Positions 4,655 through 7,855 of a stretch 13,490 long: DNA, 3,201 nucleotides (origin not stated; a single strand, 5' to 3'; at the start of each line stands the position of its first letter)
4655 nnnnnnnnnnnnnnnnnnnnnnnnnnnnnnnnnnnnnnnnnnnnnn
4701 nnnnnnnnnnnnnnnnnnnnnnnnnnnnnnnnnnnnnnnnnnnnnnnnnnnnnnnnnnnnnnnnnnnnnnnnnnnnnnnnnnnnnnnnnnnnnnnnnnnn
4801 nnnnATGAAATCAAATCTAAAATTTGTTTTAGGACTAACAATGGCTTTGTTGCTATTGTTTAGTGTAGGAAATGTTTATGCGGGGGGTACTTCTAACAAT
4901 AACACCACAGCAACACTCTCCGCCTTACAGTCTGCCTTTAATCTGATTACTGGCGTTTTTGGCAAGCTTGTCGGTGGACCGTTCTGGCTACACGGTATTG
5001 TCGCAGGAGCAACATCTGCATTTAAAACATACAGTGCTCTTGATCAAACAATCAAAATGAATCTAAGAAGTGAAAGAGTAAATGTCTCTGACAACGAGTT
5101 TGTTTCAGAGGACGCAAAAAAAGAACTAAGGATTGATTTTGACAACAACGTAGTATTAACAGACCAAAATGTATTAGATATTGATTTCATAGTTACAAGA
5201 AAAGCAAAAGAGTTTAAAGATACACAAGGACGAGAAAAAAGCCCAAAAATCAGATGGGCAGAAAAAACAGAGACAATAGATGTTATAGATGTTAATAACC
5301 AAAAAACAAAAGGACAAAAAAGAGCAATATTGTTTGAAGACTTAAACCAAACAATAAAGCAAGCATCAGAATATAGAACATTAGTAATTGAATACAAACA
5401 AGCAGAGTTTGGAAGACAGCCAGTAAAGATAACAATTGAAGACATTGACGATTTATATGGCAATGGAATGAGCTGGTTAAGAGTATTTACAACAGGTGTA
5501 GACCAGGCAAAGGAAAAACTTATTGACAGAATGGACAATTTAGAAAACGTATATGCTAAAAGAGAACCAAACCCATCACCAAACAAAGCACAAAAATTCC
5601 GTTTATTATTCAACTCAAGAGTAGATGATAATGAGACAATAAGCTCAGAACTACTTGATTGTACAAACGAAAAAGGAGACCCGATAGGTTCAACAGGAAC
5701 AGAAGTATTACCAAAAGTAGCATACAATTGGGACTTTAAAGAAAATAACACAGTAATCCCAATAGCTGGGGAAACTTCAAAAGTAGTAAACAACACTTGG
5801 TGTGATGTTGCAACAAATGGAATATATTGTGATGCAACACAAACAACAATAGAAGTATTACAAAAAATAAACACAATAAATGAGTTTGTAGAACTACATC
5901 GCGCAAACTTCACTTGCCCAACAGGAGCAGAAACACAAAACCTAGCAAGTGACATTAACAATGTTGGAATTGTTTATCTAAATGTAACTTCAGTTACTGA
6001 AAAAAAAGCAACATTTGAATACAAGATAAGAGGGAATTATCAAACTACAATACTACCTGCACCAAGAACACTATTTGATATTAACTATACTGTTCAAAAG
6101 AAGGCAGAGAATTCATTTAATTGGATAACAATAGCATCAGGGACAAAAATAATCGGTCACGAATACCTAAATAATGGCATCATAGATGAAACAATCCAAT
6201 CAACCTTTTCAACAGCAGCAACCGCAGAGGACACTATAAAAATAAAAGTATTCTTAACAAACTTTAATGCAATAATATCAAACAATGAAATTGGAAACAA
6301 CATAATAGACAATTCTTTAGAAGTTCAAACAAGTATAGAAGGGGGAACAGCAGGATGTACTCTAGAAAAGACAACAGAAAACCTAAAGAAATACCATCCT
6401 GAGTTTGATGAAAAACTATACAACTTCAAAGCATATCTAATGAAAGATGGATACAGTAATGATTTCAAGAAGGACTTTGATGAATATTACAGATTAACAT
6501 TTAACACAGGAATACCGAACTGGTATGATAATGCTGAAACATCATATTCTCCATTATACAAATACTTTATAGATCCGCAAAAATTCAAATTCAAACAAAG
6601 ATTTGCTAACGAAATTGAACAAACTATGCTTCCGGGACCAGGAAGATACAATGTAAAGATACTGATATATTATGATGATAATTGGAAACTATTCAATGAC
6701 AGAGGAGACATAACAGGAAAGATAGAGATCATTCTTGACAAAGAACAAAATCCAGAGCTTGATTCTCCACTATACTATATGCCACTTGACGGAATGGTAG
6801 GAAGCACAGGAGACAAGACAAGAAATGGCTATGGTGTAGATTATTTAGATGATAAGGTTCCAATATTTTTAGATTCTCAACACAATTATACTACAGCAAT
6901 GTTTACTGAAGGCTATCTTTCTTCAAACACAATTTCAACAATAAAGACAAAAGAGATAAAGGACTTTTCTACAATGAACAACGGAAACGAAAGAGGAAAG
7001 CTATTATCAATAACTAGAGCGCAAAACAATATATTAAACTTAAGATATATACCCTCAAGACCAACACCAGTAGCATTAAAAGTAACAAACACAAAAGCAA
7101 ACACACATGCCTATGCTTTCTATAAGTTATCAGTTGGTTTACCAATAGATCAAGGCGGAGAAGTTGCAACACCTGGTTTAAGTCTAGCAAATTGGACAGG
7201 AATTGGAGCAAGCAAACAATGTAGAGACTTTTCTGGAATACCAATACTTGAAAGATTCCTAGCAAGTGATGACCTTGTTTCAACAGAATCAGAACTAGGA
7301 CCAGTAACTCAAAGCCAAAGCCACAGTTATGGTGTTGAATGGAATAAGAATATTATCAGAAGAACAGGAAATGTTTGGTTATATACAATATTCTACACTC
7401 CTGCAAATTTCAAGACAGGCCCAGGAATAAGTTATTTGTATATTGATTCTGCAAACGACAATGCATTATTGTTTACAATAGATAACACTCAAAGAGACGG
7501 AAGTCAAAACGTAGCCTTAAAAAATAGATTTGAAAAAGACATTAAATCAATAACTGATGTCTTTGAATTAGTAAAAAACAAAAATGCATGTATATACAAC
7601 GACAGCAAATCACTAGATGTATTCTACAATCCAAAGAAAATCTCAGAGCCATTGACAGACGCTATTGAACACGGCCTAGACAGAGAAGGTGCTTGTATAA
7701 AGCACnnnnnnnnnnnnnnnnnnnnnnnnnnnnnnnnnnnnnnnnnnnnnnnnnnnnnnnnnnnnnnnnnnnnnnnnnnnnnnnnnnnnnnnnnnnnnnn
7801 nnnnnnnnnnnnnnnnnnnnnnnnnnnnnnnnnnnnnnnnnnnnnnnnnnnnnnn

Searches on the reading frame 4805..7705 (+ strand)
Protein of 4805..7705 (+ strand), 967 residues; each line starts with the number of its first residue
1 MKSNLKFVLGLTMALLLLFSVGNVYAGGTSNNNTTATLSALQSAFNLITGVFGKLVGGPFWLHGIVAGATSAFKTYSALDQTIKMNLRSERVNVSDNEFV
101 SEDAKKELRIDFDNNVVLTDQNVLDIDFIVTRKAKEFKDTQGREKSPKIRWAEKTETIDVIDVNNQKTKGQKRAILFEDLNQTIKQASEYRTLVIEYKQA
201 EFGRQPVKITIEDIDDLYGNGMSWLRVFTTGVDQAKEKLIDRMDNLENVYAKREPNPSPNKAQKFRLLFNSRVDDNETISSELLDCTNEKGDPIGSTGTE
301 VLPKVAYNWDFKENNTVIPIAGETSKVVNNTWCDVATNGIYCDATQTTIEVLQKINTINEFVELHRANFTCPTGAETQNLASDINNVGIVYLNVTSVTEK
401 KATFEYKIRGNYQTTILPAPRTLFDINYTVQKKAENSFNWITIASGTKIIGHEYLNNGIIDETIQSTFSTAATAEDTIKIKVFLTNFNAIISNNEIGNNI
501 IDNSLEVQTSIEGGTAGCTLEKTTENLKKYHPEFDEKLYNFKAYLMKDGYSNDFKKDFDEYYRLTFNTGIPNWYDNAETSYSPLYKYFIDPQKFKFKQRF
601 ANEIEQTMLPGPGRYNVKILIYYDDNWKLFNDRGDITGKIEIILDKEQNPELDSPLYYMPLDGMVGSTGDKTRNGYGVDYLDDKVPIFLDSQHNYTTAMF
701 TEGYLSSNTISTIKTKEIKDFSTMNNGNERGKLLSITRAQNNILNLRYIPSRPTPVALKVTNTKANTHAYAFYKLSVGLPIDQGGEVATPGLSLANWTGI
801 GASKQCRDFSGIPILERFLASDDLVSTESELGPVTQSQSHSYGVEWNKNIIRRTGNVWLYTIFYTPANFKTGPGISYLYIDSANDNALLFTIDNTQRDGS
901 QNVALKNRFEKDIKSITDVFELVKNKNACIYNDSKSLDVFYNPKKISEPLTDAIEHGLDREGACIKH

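Call 8: search_protein_families(library=pfam, proteins=[window:4805-7705:+], max_evalue=0.1)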
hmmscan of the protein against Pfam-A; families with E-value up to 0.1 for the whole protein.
window:4805-7705:+ (967 aa): 0 families

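Call 9: search_protein_families(library=ncbifam, proteins=[window:4805-7705:+], max_evalue=0.1)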
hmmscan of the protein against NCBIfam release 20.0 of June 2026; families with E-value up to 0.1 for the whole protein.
window:4805-7705:+ (967 aa): 1 family
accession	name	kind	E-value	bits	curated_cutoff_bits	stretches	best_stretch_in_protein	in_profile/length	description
NF041362.1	GntE_guanitoxin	equivalog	0.097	11.2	525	0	320-377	65-120/426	guanitoxin biosynthesis PLP-dependent transaminase GntE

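Call 11: find_encoding_contigs(protein=window:4805-7705:+, flank=10000, max_places=6)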
Protein window:4805-7705:+ (967 aa): no gene with exactly this product is on record in the collection.

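Call 13: find_homologous_proteins(query=window:4805-7705:+, max_evalue=0.001)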
Query window:4805-7705:+ (967 aa): 13 proteins with E <= 0.001 among 8000 candidates.
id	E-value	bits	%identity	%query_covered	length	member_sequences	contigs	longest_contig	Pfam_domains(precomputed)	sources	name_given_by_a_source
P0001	0.0e+0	2202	100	100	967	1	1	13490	-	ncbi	-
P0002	0.0e+0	1190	58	100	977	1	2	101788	-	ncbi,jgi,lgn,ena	ncbi:MAG: hypothetical protein WCX82_01040 [archaeon]|jgi:hypothetical protein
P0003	0.0e+0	1182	56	100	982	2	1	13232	-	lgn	-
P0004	0.0e+0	1171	56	100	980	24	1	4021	-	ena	-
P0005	0.0e+0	1163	56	100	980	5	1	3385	-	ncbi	-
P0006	0.0e+0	1156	56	100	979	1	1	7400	-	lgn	-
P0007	0.0e+0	1062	52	100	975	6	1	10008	-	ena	-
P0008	0.0e+0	1035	51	100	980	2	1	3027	-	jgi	-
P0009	0.0e+0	1034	51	100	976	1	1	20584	-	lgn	-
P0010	0.0e+0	1032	51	100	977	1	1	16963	-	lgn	-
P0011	0.0e+0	1026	51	100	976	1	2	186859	-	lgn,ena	-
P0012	0.0e+0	1018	50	100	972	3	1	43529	-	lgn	-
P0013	0.0e+0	1011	50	100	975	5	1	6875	-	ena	-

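Call 14: find_encoding_contigs(protein=P0002, flank=10000, max_places=3)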
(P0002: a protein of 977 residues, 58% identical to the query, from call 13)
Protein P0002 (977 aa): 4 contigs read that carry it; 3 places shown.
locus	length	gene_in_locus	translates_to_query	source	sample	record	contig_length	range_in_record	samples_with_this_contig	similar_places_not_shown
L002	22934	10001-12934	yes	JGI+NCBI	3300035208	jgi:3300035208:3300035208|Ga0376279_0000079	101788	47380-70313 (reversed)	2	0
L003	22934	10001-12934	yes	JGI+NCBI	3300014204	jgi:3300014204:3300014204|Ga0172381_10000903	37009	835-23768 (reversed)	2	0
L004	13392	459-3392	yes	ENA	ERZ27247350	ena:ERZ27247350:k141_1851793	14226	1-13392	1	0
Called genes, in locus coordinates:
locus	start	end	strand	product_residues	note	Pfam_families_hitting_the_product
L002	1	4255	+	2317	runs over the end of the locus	PF13620:CarboxypepD_reg (faint)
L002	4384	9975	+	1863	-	PF17789:MG4 (faint), PF13620:CarboxypepD_reg (faint), PF17802:SpaA (faint)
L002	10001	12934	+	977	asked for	-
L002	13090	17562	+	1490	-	-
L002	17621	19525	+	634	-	-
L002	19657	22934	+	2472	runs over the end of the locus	PF13620:CarboxypepD_reg (faint), PF17802:SpaA (faint)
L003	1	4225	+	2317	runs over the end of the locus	PF13620:CarboxypepD_reg (faint)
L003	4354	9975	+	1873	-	PF17789:MG4 (faint), PF13620:CarboxypepD_reg (faint), PF17802:SpaA (faint)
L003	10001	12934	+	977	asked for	-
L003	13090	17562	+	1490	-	-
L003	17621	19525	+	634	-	-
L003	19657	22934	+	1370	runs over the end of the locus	PF13620:CarboxypepD_reg (faint), PF17802:SpaA (faint)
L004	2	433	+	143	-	?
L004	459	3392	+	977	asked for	-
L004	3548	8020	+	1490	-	-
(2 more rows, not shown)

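Call 15: find_encoding_contigs(protein=P0011, flank=10000, max_places=3)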
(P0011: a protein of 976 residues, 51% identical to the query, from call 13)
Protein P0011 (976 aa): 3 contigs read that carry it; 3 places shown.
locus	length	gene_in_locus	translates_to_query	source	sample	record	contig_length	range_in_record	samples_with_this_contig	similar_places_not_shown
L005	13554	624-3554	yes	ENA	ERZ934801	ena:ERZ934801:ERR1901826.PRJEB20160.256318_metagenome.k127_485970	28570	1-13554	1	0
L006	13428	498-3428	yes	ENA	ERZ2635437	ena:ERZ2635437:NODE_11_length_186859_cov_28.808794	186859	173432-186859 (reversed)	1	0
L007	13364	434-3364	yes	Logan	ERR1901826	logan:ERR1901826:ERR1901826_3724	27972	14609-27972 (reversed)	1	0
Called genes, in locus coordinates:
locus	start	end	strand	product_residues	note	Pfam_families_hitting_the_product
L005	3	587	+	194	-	?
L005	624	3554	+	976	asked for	-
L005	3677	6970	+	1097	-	-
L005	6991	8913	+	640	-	-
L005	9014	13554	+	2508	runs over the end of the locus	PF02369:Big_1 (faint), PF13620:CarboxypepD_reg (faint), PF17210:SdrD_B (faint), PF17802:SpaA (faint)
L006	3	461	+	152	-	?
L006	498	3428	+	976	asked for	-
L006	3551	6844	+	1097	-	-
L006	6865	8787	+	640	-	-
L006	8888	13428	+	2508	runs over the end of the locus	PF02369:Big_1 (faint), PF13620:CarboxypepD_reg (faint), PF17210:SdrD_B (faint), PF17802:SpaA (faint)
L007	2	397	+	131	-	?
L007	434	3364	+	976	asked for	-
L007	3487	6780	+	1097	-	-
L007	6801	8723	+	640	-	-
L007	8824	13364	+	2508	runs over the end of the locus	PF02369:Big_1 (faint), PF13620:CarboxypepD_reg (faint), PF17210:SdrD_B (faint), PF17802:SpaA (faint)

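Call 22: find_encoding_contigs(protein=P0012, flank=10000, max_places=2)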
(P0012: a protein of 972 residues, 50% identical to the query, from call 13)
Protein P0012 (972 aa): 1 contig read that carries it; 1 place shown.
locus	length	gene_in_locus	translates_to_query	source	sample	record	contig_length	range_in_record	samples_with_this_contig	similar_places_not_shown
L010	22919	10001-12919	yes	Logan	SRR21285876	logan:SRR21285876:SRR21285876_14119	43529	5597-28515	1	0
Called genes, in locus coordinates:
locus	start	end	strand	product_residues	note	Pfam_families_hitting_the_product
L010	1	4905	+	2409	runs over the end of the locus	PF17802:SpaA (faint), PF13620:CarboxypepD_reg (weak)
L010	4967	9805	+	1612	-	PF02369:Big_1 (faint), PF13620:CarboxypepD_reg (weak)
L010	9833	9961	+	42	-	-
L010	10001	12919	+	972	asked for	-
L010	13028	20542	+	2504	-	PF13620:CarboxypepD_reg (faint), PF17802:SpaA (faint)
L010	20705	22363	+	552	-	-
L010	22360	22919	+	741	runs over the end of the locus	-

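Call 23: find_encoding_contigs(protein=P0009, flank=10000, max_places=2)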
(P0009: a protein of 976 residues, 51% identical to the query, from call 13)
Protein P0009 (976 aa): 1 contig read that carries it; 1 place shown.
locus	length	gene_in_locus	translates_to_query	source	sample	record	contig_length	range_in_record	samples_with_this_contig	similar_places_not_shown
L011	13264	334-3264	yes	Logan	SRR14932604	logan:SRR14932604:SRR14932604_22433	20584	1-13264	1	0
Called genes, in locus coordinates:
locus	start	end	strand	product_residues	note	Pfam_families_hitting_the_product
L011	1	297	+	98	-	?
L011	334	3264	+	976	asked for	-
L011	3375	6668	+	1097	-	-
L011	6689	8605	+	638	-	-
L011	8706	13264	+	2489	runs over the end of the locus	PF02369:Big_1 (faint), PF13620:CarboxypepD_reg (faint), PF17210:SdrD_B (faint), PF17802:SpaA (faint)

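Call 31: find_encoding_contigs(protein=P0010, flank=10000, max_places=2)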
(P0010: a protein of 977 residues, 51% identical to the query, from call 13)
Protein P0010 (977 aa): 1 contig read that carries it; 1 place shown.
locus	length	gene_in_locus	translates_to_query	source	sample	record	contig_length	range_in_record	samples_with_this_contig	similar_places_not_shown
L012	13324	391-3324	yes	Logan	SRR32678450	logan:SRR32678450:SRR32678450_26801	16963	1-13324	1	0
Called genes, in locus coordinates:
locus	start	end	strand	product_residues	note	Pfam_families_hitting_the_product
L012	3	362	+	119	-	?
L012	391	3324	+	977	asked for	-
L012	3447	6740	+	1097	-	-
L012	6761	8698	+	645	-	-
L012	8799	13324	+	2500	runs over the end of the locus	PF02369:Big_1 (faint), PF13620:CarboxypepD_reg (faint), PF17210:SdrD_B (faint), PF17802:SpaA (faint)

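Call 32: find_encoding_contigs(protein=P0003, flank=10000, max_places=2)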
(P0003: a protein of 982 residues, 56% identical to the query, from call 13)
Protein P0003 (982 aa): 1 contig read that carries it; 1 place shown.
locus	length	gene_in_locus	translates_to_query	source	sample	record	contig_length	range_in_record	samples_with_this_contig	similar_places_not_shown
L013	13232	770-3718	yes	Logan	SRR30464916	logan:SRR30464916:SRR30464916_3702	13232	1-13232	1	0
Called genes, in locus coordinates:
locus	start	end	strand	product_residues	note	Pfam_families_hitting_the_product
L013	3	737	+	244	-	?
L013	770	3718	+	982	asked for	-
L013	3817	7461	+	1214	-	-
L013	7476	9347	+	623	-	-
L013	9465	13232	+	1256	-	?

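Call 34: search_solved_structures(query=A2, max_evalue=1)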
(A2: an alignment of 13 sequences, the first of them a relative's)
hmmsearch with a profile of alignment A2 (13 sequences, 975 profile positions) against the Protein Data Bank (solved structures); distinct sequences matched with E-value up to 1: 0.

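Call 35: search_protein_families(library=pfam, proteins=[L010:13028-20539:+, L010:4967-9802:+, L002:13090-17559:+, L002:17621-19522:+, L010:20705-22360:+], max_evalue=0.01)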
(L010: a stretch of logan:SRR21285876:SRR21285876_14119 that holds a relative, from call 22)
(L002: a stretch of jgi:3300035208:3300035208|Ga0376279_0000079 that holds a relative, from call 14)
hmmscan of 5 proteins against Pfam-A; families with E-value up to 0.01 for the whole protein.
L010:13028-20539:+ (2504 aa): 4 families
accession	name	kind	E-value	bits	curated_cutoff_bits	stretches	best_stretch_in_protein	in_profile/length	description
PF13620.12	CarboxypepD_reg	-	3.4e-14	53.4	32.3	1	72-130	6-64/82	Carboxypeptidase regulatory-like domain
PF17802.7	SpaA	-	3.2e-09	37.2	23.1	0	433-488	3-57/91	Prealbumin-like fold domain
PF17210.9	SdrD_B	-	0.00012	22.7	29.7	0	439-527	18-104/112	SdrD B-like domain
PF13715.12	CarbopepD_reg_2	-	0.00067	20.1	32.2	1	93-139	23-69/88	CarboxypepD_reg-like domain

L010:4967-9802:+ (1612 aa): 6 families
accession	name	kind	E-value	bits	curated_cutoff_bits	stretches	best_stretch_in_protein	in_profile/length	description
PF13620.12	CarboxypepD_reg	-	1e-17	64.7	32.3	2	339-415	4-80/82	Carboxypeptidase regulatory-like domain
PF02369.22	Big_1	-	7.5e-06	26.4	34.9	0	59-104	14-58/93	Bacterial Ig-like domain (group 1)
PF17802.7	SpaA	-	7.9e-05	23.2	23.1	0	338-382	5-52/91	Prealbumin-like fold domain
PF24107.1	DUF7382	-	0.0005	20.3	27.4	0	340-374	25-62/65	Domain of unknown function (DUF7382)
PF13715.12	CarbopepD_reg_2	-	0.00081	19.8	32.2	0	73-151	7-82/88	CarboxypepD_reg-like domain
PF16407.11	PKD_2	-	0.0024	18.6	39.2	0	937-996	60-116/157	PKD-like family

L002:13090-17559:+ (1490 aa): 0 families

L002:17621-19522:+ (634 aa): 0 families

L010:20705-22360:+ (552 aa): 0 families

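Call 44: search_protein_representatives(alignment_id=A2)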
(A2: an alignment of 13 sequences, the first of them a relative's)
Query: 13 sequences, 975 profile positions. Proteins with E-value up to 0.001 (for the whole library): 521; up to 1e-10: 440; up to 1e-30: 241. The best 150 are listed.
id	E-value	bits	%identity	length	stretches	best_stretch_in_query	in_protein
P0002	0.0e+00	1669.4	-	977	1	1-975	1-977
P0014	0.0e+00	1017.1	-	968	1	16-964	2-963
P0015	8.6e-278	940.4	-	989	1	2-964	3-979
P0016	2.2e-275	932.5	-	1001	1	4-958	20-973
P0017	1.3e-243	827.3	-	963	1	4-954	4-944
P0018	1.5e-229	780.8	-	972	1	9-953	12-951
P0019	2.5e-228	776.7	-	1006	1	29-951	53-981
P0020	1.5e-223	760.9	-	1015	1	41-957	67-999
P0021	3.1e-210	716.8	-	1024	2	120-960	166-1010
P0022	5.0e-187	640.0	-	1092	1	50-954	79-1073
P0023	7.1e-121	421.0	-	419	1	548-952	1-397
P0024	1.3e-85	304.3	-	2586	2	539-947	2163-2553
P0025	1.4e-81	291.0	-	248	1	728-974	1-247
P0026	2.9e-73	263.4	-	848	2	541-950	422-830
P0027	2.0e-71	257.3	-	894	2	477-953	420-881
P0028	9.7e-71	255.1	-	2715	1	260-957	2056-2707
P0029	4.5e-70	252.9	-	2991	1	262-958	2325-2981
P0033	2.7e-66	240.4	-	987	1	258-949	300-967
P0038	6.4e-64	232.5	-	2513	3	539-954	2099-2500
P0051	2.5e-61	224.0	-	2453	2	502-943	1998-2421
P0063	3.3e-59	216.9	-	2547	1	257-949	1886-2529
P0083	3.7e-57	210.1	-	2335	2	539-948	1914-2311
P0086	7.6e-57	209.1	-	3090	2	539-972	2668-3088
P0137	8.2e-50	185.8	-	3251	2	542-957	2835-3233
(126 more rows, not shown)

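Call 65: search_protein_families(library=pfam, proteins=[P0028], max_evalue=0.01)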
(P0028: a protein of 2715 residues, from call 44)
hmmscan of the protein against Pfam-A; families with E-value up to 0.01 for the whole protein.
P0028 (2715 aa): 6 families
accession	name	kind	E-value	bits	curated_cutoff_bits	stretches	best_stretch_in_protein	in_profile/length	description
PF13620.12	CarboxypepD_reg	-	3.6e-22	78.9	32.3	1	443-503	5-64/82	Carboxypeptidase regulatory-like domain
PF17802.7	SpaA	-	2.2e-08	34.6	23.1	1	440-492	4-56/91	Prealbumin-like fold domain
PF11974.14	bMG3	-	2e-06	28.1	34.9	0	448-485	24-59/103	Bacterial alpha-2-macroglobulin MG3 domain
PF02369.22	Big_1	-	9.6e-06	26.1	34.9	0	440-483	21-65/93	Bacterial Ig-like domain (group 1)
PF17210.9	SdrD_B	-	2.1e-05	25.1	29.7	0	447-492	19-62/112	SdrD B-like domain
PF24025.1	Ig_DR_A0283-like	-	0.00016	22.4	27.1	0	438-493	7-61/102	DR_A0283-like, Ig-like domain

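Call 69: predict_structure(alignment_id=A6)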
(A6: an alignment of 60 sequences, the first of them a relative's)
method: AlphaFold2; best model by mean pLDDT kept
length: 967 residues; sequences in the alignment: 60
mean_pLDDT: 80.3   pTM: 0.64
mean pLDDT of the five models: 80.3, 78.3, 75.4, 75.2, 74.2
residues with pLDDT >= 90: 401; 70-90: 330; 50-70: 172; < 50: 64
segments of 3 or more residues with pLDDT < 50: 20-60, 131-136, 254-257
pLDDT, mean of each block of 10 residues (from residue 1): 61 60 37 36 42 44 53 52 61 67 72 76 53 49 68 79 72 82 76 79 61 60 53 66 62 54 81 55 84 92 90 87 82 93 95 95 88 76 86 89 92 68 91 88 95 85 94 87 91 78 87 61 89 92 96 92 78 74 85 89 69 96 92 91 95 91 80 87 84 66 80 92 92 94 91 97 92 95 92 93 88 91 94 87 95 94 91 88 95 80 93 93 96 95 95 88 82
secondary structure, 60 per line:
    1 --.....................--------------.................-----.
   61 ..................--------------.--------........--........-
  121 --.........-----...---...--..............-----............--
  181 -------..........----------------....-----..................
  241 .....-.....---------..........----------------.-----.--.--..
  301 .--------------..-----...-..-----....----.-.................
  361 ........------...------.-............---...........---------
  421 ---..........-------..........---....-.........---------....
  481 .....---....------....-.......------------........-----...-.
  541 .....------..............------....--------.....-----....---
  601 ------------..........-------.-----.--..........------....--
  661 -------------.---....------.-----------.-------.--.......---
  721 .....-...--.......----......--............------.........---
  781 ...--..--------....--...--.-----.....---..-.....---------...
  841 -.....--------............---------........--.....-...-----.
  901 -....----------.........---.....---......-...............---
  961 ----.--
elements in order (helices of 4 or more, strands of 3 or more residues): H3-23 H38-54 H60-78 H102-108 H112-115 E116-119 H123-131 E148-161 E167-178 E188-197 H214-217 H223-245 H247-251 E261-270 H344-368 E375-377 E386-397 E401-411 E424-433 E441-450 H454-457 E459-467 E477-485 H489-492 H499-502 E504-510 H524-530 E540-545 H552-565 H572-575 H584-588 E594-597 E613-622 E639-648 H655-658 E678-681 E711-717 H721-725 E732-738 E743-748 E751-762 E769-777 E796-799 H814-817 E842-846 E855-866 E876-883 E886-890 E902-905 H916-924 E928-932 E936-941 H943-957

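Call 71: fold_search(model_id=the predicted structure, library=pdb)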
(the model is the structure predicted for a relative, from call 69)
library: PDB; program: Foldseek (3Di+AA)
matches with E <= 10: 933; with E <= 0.001: 1
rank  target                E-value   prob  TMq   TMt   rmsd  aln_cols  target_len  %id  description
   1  5es4_C                8.8e-04  0.57  0.12  0.13  20.3       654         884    7  RE-REFINEMENT OF INTEGRIN ALPHAXBETA2 ECTODOMAIN IN THE CLOSED/BENT CONFORMATION (released 2016-03-02)
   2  7q62_A                2.5e-03  0.23  0.09  0.07  29.1       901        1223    6  Structure of TEV cleaved A2ML1 dimer (A2ML1-TT dimer) (released 2022-04-20)
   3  5lqw_C                2.6e-03  1.00  0.09  0.05   5.6       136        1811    8  yeast activated spliceosome (released 2016-10-05)
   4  6hpd                  3.8e-03  1.00  0.08  0.08   5.8       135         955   12  The structure of a beta-glucuronidase from glycoside hydrolase family 2 (released 2019-07-24)
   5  4f91                  4.0e-03  0.97  0.08  0.05  12.9       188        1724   11  Brr2 Helicase Region (released 2012-10-17)
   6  5t9a_B                4.4e-03  1.00  0.08  0.10   6.5       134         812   10  Crystal structure of BuGH2Cwt (released 2017-09-13)
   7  5dca_A                4.4e-03  1.00  0.09  0.05   5.7       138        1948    9  Crystal structure of yeast full length Brr2 in complex with Prp8 Jab1 domain (released 2015-12-16)
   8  8h6k_5D               4.7e-03  0.96  0.08  0.05  13.0       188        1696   11  Cryo-EM structure of human exon-defined spliceosome in the mature B state. (released 2024-05-01)
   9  5t9a_C                5.2e-03  1.00  0.09  0.11   6.5       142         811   11  Crystal structure of BuGH2Cwt (released 2017-09-13)
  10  2ygv_B                5.5e-03  0.99  0.08  0.41  17.8       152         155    8  Conserved N-terminal domain of the yeast Histone Chaperone Asf1 in complex with the C-terminal fragment of Rad53 (released 2012-02-15)
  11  2ygv_D                5.7e-03  0.99  0.08  0.42  18.0       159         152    8  Conserved N-terminal domain of the yeast Histone Chaperone Asf1 in complex with the C-terminal fragment of Rad53 (released 2012-02-15)
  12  7os2_B                6.4e-03  0.99  0.08  0.05   5.9       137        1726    8  Cryo-EM structure of Brr2 in complex with Jab1/MPN and C9ORF78 (released 2022-02-23)
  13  4ni6                  6.7e-03  0.97  0.08  0.39   9.0       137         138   12  Repeat domain 1 of Clostridium perfringens CPE0147 (released 2013-12-04)
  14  6qv4                  7.1e-03  1.00  0.09  0.05   5.8       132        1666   11  Crystal structure of the Ski2 RNA-helicase Brr2 from Chaetomium thermophilum bound to ATP-gamma-S (released 2020-01-15)
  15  6b6l_A                7.5e-03  1.00  0.08  0.11   6.8       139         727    7  The crystal structure of glycosyl hydrolase family 2 (GH2) member from Bacteroides cellulosilyticus DSM 14838 (released 2017-10-11)
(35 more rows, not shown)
